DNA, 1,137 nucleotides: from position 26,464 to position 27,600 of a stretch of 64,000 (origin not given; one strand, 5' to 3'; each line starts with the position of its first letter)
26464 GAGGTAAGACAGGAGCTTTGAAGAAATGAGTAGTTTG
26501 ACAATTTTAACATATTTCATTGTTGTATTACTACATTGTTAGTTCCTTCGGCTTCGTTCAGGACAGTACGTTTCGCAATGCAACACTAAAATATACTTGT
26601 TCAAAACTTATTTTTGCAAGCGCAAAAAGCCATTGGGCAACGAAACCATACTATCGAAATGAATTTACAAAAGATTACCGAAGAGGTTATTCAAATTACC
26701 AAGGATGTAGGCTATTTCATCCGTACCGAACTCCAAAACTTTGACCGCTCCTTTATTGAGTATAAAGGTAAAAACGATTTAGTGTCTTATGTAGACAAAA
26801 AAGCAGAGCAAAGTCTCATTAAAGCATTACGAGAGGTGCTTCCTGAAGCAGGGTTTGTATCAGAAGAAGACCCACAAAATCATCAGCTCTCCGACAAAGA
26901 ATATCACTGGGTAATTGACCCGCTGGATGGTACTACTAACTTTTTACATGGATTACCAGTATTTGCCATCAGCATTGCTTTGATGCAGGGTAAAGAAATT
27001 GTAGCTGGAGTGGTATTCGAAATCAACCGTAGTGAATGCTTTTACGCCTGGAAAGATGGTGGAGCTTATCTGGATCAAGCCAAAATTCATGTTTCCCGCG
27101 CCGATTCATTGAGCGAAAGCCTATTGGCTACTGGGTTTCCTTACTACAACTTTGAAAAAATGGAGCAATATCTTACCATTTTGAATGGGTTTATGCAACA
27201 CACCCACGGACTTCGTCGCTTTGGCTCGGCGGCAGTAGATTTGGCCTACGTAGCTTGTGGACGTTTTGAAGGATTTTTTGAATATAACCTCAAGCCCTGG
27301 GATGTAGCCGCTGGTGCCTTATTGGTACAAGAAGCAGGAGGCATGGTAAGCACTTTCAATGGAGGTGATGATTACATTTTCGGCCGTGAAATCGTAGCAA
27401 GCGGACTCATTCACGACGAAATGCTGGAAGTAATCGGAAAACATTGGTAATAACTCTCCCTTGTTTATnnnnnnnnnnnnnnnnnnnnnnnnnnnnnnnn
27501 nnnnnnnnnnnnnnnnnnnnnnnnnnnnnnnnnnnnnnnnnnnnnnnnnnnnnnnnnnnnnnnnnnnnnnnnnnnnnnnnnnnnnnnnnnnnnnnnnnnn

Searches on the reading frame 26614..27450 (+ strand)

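Call 5: search_protein_families(library=pfam, proteins=[window:26614-27450:+], max_evalue=0.1)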
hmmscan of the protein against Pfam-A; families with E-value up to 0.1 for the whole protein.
window:26614-27450:+ (278 aa): 3 families
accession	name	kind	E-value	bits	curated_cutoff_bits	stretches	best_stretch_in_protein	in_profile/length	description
PF00459.30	Inositol_P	-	5.2e-62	210.2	27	1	18-270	2-262/271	Inositol monophosphatase family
PF00316.25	FBPase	-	0.002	18.2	34.8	1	57-114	61-121/191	Fructose-1-6-bisphosphatase, N-terminal domain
PF14777.11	BBIP10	-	0.044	13.8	26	0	70-93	6-29/64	Cilia BBSome complex subunit 10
